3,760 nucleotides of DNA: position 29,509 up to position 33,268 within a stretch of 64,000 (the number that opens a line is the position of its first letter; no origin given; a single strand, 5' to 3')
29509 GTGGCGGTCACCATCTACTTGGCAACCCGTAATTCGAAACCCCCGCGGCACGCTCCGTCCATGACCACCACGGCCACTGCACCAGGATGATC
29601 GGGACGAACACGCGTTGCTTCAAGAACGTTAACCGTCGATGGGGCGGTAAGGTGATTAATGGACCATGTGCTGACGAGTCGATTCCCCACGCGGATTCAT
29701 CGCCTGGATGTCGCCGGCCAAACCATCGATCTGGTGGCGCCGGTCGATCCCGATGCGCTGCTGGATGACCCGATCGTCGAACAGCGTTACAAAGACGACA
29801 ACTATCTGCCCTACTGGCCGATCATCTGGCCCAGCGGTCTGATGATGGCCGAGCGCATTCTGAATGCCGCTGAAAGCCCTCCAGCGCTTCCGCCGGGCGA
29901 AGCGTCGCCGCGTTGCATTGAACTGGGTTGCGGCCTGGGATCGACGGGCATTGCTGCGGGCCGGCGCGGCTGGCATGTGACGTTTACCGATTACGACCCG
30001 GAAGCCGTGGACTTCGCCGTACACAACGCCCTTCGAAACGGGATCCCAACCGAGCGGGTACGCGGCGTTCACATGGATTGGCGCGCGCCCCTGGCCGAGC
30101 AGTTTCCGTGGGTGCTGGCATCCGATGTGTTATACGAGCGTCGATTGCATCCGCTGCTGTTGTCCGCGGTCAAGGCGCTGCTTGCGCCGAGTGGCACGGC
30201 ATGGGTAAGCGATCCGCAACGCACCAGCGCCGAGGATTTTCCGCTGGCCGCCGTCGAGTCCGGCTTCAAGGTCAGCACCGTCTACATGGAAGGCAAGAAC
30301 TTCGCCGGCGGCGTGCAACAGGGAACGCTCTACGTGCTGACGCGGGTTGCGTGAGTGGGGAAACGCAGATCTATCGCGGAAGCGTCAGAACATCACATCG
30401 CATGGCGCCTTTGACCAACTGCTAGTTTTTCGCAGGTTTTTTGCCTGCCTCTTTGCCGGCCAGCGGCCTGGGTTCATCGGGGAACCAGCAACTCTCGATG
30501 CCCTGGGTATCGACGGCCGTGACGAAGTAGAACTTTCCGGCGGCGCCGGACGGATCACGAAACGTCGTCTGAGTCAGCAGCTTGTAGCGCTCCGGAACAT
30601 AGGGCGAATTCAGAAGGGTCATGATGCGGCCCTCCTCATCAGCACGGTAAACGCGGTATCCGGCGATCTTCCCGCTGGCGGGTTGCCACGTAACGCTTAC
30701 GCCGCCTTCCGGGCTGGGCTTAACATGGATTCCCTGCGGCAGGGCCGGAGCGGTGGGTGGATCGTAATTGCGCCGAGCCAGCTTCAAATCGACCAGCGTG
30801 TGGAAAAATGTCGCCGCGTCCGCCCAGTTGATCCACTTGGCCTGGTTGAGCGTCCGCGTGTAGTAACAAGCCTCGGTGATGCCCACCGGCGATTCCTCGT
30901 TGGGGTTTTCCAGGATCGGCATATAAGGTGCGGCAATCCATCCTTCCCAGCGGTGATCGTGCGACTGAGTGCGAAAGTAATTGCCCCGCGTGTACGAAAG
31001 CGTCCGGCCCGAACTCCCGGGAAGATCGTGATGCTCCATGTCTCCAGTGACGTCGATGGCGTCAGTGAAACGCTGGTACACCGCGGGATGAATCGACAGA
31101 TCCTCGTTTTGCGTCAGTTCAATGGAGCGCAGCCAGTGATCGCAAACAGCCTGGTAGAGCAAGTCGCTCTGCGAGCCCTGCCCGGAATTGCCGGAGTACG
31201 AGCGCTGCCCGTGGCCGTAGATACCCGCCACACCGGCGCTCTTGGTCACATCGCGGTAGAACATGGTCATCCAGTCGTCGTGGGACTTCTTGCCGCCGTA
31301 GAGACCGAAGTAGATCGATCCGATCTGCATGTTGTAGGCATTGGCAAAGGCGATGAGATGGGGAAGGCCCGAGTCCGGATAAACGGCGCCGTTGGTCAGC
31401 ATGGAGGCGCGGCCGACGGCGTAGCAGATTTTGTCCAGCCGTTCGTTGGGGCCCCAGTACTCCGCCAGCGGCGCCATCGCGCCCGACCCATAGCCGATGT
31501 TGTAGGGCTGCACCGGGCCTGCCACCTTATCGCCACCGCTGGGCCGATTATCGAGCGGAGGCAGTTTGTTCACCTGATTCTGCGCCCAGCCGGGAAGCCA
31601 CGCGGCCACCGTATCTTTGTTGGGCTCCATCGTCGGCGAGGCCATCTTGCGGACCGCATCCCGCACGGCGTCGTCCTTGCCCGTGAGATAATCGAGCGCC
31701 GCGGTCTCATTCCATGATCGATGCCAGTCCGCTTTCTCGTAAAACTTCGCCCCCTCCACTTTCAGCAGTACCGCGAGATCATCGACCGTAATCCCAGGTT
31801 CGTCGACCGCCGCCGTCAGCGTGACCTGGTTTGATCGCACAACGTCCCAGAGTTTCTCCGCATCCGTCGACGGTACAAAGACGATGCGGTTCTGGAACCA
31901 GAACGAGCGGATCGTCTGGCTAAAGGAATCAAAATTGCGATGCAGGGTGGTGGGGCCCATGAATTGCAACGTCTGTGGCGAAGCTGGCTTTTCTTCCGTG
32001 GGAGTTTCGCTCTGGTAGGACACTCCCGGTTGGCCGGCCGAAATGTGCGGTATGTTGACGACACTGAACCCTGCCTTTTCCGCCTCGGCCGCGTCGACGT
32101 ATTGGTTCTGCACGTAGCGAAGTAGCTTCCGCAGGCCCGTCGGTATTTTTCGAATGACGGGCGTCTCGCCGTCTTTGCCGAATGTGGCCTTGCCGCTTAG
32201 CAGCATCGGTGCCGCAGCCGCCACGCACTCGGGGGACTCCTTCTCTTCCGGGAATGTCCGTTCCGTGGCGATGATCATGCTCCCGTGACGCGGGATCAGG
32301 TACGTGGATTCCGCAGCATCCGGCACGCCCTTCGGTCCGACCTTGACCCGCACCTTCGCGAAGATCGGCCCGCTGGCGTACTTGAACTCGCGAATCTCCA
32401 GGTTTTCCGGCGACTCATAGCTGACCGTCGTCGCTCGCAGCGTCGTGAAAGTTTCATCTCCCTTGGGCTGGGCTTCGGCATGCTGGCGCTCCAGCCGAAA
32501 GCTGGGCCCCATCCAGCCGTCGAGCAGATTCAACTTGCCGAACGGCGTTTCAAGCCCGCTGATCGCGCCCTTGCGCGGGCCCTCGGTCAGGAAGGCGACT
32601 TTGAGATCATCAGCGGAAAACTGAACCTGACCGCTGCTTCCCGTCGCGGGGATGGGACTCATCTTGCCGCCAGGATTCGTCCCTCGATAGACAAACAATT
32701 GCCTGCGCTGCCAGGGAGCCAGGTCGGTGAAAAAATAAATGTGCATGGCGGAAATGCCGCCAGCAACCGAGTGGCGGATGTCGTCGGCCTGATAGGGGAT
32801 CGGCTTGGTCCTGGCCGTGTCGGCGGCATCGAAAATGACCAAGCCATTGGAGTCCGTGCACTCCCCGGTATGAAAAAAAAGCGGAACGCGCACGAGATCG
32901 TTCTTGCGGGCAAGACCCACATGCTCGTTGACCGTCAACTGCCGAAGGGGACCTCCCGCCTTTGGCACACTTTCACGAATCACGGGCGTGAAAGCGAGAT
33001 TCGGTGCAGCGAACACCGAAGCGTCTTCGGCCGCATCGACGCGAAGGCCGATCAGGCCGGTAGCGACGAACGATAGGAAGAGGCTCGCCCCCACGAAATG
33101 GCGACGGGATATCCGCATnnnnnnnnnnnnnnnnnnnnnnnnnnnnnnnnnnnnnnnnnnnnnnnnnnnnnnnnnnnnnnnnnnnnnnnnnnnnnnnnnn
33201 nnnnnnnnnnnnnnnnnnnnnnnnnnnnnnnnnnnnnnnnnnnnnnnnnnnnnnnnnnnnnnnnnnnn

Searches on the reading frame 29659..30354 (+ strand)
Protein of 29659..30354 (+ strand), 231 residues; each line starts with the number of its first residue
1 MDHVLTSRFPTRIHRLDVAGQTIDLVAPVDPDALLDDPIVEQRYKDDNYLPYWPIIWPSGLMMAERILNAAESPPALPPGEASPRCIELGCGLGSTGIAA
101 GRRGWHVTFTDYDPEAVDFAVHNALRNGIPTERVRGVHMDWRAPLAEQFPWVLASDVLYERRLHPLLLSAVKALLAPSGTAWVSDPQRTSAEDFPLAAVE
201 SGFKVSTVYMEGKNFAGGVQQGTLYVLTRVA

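Call 3: search_protein_families(library=pfam, proteins=[window:29659-30354:+], max_evalue=1)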
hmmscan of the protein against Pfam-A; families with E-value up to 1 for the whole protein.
window:29659-30354:+ (231 aa): 8 families
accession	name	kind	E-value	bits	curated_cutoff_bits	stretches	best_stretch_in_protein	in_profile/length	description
PF10294.15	Methyltransf_16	-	1.6e-12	48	21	1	55-192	20-164/174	Lysine methyltransferase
PF13489.12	Methyltransf_23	-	7.6e-10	39.2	27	1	76-193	16-126/164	Methyltransferase domain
PF08242.18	Methyltransf_12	-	1.5e-07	32.5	30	1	87-180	1-97/98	Methyltransferase domain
PF13649.12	Methyltransf_25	-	8.4e-07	30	27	1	88-179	3-97/97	Methyltransferase domain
PF06325.19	PrmA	-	7.7e-05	22.8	22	1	85-208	164-282/296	Ribosomal protein L11 methyltransferase (PrmA)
PF05175.20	MTS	-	0.0001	22.4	23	1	83-153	32-103/170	Methyltransferase small domain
PF08241.18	Methyltransf_11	-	0.00014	22.9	21.2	1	88-181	2-93/95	Methyltransferase domain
PF13847.12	Methyltransf_31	-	0.00014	22.1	27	1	85-204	6-127/145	Methyltransferase domain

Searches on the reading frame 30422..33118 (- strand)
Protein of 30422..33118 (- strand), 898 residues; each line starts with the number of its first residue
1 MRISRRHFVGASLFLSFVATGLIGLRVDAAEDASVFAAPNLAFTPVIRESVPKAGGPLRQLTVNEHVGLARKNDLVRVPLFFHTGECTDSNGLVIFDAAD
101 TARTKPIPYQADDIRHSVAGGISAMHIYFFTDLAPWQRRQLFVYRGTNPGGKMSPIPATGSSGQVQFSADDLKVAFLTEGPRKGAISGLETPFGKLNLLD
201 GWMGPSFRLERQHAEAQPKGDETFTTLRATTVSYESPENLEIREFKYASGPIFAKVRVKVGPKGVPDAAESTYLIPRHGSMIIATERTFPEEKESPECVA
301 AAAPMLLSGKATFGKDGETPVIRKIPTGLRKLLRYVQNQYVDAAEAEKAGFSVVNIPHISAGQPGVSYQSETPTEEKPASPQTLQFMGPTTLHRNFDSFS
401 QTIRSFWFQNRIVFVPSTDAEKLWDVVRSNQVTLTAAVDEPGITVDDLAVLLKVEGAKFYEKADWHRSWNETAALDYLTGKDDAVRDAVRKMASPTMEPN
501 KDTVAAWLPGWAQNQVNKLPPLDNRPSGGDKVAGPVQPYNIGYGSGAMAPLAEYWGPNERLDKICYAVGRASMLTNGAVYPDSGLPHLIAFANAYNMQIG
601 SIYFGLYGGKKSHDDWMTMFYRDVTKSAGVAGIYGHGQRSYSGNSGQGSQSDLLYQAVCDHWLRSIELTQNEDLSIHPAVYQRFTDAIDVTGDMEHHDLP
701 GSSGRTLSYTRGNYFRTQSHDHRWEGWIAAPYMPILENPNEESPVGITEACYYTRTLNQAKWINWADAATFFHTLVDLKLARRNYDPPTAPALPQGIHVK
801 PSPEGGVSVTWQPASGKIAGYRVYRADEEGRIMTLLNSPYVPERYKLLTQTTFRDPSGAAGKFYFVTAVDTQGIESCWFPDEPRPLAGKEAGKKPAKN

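Call 3: search_protein_families(library=pfam, proteins=[window:30422-33118:-], max_evalue=1)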
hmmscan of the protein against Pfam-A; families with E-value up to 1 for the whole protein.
window:30422-33118:- (898 aa): 2 families
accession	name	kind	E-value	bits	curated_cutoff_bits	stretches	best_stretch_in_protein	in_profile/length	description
PF00041.27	fn3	-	0.0012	19.5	25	1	794-837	3-45/84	Fibronectin type III domain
PF10466.14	Inhibitor_I34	-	0.14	13.3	25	1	476-519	17-61/69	Saccharopepsin inhibitor I34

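Call 4: search_protein_families(library=ncbifam, proteins=[window:30422-33118:-], max_evalue=1)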
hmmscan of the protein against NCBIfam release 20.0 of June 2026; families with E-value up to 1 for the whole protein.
window:30422-33118:- (898 aa): 0 families
